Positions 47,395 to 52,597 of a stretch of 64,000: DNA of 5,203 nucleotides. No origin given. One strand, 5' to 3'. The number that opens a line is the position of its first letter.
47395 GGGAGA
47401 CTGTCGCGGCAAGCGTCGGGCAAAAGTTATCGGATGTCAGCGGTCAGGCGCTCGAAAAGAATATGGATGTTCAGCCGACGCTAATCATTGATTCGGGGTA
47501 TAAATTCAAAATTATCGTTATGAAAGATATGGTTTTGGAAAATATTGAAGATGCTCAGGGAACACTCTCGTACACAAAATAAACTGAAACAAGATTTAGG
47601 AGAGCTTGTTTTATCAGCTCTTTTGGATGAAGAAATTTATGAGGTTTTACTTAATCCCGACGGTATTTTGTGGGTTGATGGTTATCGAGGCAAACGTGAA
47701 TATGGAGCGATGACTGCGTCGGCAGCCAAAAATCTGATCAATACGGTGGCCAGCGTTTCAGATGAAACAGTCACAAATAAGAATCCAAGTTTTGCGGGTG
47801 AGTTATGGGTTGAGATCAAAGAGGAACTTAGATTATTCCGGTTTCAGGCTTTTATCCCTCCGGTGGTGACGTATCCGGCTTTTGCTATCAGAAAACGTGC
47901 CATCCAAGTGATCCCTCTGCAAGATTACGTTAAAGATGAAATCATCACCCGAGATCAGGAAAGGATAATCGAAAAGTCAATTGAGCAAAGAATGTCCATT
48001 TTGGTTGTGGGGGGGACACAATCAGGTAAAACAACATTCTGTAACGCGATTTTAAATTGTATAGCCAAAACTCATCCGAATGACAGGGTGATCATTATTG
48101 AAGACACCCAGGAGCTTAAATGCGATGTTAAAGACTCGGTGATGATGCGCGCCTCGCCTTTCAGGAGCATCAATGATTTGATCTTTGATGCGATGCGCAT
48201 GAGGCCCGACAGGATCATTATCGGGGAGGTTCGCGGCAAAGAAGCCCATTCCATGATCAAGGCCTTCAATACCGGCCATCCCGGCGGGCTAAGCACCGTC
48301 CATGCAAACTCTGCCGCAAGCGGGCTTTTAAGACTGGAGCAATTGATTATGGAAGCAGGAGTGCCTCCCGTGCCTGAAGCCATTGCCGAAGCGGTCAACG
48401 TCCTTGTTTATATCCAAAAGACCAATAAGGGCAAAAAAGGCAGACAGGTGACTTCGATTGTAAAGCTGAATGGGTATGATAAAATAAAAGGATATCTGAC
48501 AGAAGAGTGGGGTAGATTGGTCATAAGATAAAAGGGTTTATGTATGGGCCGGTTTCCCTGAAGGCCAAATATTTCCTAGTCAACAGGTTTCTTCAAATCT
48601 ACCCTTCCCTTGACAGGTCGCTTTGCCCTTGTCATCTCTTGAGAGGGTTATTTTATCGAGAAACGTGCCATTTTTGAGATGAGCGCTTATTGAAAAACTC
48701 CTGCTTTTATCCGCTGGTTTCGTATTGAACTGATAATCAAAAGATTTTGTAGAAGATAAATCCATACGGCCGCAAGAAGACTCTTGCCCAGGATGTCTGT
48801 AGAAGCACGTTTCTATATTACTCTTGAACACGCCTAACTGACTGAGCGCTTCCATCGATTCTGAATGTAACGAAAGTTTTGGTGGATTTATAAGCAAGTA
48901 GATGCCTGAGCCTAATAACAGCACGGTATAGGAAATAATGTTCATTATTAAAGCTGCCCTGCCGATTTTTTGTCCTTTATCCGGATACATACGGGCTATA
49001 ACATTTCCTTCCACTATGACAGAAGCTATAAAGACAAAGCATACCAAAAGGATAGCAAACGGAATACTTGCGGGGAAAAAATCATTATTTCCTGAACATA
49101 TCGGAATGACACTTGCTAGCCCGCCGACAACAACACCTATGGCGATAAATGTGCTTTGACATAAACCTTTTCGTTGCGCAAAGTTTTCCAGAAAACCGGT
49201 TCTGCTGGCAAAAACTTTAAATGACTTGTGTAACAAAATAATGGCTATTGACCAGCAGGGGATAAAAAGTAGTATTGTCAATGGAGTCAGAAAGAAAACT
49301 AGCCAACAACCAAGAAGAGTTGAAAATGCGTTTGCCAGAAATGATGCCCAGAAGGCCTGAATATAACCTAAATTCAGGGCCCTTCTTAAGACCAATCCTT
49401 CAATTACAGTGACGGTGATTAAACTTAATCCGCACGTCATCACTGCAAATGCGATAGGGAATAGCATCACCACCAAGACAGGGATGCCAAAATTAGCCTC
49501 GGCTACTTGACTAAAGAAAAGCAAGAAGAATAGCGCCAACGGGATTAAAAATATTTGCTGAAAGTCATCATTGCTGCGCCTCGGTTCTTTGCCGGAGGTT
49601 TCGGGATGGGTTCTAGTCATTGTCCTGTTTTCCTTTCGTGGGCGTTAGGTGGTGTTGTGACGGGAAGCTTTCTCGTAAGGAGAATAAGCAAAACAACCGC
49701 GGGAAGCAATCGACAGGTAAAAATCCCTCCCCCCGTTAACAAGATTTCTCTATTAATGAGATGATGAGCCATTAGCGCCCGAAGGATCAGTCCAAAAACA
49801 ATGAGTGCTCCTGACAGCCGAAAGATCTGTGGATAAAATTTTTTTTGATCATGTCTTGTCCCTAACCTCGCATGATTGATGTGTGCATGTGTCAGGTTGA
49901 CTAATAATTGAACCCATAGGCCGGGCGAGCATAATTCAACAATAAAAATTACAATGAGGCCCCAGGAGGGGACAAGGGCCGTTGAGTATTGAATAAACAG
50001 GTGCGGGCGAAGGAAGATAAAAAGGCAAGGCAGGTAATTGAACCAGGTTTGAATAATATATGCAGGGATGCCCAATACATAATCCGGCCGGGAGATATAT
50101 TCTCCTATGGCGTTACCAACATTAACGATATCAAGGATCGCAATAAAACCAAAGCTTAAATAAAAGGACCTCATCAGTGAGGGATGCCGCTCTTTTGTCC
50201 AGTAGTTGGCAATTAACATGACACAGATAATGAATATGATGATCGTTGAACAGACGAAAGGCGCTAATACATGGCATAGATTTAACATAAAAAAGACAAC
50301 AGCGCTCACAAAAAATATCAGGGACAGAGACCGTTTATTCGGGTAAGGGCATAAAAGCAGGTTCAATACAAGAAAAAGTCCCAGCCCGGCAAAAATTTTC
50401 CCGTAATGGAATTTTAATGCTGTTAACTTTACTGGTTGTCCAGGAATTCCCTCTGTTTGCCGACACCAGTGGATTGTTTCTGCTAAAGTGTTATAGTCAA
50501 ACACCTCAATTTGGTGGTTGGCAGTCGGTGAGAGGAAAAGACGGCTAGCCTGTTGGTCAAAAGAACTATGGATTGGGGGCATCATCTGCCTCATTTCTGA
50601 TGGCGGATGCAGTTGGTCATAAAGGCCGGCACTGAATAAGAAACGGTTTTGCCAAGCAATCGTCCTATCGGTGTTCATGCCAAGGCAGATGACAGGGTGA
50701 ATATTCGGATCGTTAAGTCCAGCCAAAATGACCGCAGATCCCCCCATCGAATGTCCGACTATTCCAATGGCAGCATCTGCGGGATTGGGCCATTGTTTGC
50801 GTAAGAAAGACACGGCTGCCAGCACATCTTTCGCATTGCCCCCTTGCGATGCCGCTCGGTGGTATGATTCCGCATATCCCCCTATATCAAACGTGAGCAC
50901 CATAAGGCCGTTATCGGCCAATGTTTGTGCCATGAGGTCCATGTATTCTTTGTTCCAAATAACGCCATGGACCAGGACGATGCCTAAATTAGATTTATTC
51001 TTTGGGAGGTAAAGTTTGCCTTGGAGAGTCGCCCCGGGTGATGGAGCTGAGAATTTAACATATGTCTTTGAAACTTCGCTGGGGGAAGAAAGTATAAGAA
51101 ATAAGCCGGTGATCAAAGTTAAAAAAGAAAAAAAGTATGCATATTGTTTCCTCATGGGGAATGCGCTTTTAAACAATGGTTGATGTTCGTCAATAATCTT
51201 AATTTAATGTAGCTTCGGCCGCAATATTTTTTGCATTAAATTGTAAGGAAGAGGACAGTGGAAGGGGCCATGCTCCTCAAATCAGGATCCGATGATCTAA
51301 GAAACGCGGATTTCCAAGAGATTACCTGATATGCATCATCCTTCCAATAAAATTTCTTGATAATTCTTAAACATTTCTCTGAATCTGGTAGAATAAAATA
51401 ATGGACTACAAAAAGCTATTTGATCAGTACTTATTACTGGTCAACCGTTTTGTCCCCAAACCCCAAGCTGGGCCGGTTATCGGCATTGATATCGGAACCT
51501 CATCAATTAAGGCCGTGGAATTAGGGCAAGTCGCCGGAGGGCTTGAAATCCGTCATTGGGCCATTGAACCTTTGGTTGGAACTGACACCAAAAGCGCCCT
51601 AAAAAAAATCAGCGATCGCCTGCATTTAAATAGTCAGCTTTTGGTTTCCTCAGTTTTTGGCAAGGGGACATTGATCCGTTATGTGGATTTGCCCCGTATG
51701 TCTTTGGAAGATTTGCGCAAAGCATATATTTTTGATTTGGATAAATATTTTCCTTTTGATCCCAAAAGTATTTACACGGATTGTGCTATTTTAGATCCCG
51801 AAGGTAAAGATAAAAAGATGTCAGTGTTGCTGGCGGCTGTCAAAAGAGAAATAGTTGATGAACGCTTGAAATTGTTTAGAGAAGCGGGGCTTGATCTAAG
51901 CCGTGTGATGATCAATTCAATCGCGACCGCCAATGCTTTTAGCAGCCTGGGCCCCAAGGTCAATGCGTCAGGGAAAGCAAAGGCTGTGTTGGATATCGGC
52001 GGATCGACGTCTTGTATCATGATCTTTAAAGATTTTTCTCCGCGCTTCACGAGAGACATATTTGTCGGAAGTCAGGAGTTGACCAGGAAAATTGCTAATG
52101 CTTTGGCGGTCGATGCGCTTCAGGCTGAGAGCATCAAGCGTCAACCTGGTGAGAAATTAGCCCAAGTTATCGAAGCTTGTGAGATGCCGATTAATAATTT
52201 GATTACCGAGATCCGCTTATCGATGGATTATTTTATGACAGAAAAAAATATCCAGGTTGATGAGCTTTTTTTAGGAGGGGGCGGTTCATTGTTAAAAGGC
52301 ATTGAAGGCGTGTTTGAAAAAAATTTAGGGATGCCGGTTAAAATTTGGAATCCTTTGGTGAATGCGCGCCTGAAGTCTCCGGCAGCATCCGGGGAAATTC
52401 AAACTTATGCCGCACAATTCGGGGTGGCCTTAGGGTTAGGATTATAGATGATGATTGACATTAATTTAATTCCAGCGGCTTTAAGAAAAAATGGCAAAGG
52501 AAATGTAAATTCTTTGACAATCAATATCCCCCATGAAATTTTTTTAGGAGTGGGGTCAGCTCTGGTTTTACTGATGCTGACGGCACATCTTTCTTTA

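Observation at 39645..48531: Compact Trb/VirB-type type IV secretion locus with no coupling protein, relaxase or integration/replication genes in reach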

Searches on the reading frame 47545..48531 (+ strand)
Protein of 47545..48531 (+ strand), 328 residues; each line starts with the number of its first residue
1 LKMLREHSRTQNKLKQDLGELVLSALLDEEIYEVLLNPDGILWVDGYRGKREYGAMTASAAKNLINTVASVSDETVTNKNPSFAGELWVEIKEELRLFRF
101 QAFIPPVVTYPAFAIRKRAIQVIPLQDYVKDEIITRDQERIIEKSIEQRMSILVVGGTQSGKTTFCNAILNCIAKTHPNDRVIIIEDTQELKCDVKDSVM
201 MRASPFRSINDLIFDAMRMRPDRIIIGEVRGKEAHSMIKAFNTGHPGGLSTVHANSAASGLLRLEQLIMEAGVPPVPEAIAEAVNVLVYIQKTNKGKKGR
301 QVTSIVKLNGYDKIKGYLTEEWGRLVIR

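Call 3: search_protein_families(library=pfam, proteins=[window:47545-48531:+], max_evalue=0.01)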
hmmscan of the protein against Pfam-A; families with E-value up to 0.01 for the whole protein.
window:47545-48531:+ (328 aa): 6 families
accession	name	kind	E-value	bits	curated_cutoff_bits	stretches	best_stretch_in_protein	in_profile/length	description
PF00437.27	T2SSE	-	5.6e-35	121.1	24.9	1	59-288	55-273/370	Type II/IV secretion system protein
PF01580.24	FtsK_SpoIIIE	-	0.00012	22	24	1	147-182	39-72/221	FtsK/SpoIIIE family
PF00270.35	DEAD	-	0.00029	21.1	26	1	135-202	1-68/167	DEAD/DEAH box helicase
PF13245.12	AAA_19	-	0.0021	18.7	25.1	1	138-205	1-67/134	AAA domain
PF04851.21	ResIII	-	0.0074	16.7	22.5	0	138-200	8-74/164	Type III restriction enzyme, res subunit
PF09818.15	ABC_ATPase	-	0.0085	15.6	23.2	0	137-202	68-133/283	P-loop domain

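Call 6: search_protein_families(library=ncbifam, proteins=[window:47545-48531:+], max_evalue=0.01)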
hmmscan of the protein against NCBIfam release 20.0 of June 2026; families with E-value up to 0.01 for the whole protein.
window:47545-48531:+ (328 aa): 20 families
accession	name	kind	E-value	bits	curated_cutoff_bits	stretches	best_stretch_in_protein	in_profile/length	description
TIGR02782.1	TrbB_P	equivalog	6.1e-98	327.8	304.55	1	9-313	1-298/303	P-type conjugative transfer ATPase TrbB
NF010407.0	PRK13833.1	subfamily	8.2e-90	301.5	499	1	1-314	1-306/323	conjugal transfer protein TrbB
NF010469.0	PRK13894.1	subfamily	8.1e-84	281.7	508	1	7-315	12-314/320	conjugal transfer ATPase TrbB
TIGR02788.1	VirB11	equivalog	9.8e-50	169.3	249.95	2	136-301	131-305/308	P-type DNA transfer ATPase VirB11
TIGR03819.1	heli_sec_ATPase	hypoth_equivalog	1.8e-49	168.8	373.15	1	16-304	47-337/340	TadA family conjugal transfer-associated ATPase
NF010475.0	PRK13900.1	equivalog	1.8e-36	125.9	389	1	137-304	148-321/333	type IV secretion system ATPase VirB11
NF058587.1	archaellum_moto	equivalog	5.5e-25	88.1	550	1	113-316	239-441/527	archaellum flagellar ATPase motor FlaI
NF010425.0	PRK13851.1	equivalog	1.1e-19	70.5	461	1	135-268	148-284/344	type IV secretion system protein VirB11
NF041000.1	ATPase_ComGA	equivalog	2e-18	66.4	300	1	51-270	35-248/267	competence type IV pilus ATPase ComGA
NF053672.1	bindosome_BasE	exception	6.5e-17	61.4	1000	1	147-310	268-432/512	bindosome assembly system ATPase subunit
TIGR01420.1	pilT_fam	subfamily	3.2e-16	59.5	319.1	1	147-300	119-276/343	PilT/PilU family type 4a pilus ATPase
TIGR02533.1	type_II_gspE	equivalog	6.1e-13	48.2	630.25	1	138-270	231-362/486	type II secretion system ATPase GspE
NF053534.1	T4PilAsmATPsTfpB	equivalog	6.8e-13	47.9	850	1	151-268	338-453/584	type IV pilus assembly ATPase TfpB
NF007755.0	PRK10436.1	equivalog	3.1e-12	45.9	617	1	145-269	214-337/465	type II secretion system protein GspE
TIGR02538.1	type_IV_pilB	equivalog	1.2e-11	44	675.65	1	151-287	318-446/564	type IV-A pilus assembly ATPase PilB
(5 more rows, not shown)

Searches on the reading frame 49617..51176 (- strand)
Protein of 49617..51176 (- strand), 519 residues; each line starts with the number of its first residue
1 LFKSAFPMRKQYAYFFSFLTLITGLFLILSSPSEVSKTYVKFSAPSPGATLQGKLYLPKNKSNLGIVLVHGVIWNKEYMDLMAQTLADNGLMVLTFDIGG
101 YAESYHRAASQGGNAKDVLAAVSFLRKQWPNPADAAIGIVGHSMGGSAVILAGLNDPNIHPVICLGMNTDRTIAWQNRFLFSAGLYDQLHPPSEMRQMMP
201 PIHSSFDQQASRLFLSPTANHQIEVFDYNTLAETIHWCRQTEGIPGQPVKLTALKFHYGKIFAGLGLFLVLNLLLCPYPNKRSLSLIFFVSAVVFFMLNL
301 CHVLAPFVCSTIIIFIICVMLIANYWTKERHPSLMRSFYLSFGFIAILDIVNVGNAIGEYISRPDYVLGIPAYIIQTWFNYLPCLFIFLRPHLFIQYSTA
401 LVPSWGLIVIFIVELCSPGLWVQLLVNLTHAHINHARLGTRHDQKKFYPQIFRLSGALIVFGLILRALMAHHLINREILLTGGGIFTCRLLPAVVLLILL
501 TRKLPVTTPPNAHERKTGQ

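Call 5: search_protein_families(library=pfam, proteins=[window:49617-51176:-], max_evalue=0.001)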
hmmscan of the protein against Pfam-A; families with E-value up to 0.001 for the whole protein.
window:49617-51176:- (519 aa): 7 families
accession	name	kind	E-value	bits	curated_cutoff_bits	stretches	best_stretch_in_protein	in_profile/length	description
PF12146.15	Hydrolase_4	-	4.3e-10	39.7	27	1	66-169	7-111/239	Serine aminopeptidase, S33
PF12740.14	PETase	-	3.1e-07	30.5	28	1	53-226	42-216/263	PET hydrolase-like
PF12697.13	Abhydrolase_6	-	4.5e-06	27.9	26.3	1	66-180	1-109/217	Alpha/beta hydrolase family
PF00561.26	Abhydrolase_1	-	9.6e-06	25.9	25.8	1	66-215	3-129/245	alpha/beta hydrolase fold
PF00326.27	Peptidase_S9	-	0.00032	20.7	22.6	0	81-158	5-87/213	Prolyl oligopeptidase family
PF20408.4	Abhydrolase_11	-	0.0005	20.3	27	1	66-166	5-106/193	Alpha/beta hydrolase domain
PF06500.17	FrsA-like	-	0.00071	18.9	22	0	46-168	176-299/414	Esterase FrsA-like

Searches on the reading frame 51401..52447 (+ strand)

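Call 5: search_protein_families(library=pfam, proteins=[window:51401-52447:+], max_evalue=0.001)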
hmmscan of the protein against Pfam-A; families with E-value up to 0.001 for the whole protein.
window:51401-52447:+ (348 aa): 3 families
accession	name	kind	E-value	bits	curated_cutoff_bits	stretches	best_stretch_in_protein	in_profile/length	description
PF11104.14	PilM_2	-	2.6e-37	129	27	1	28-348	1-337/340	Type IV pilus assembly protein PilM;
PF14450.12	FtsA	-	2.9e-19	70.1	31.8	1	195-328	1-121/127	Cell division protein FtsA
PF06723.19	MreB_Mbl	-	0.00018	20.9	27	0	254-316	240-304/327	MreB/Mbl protein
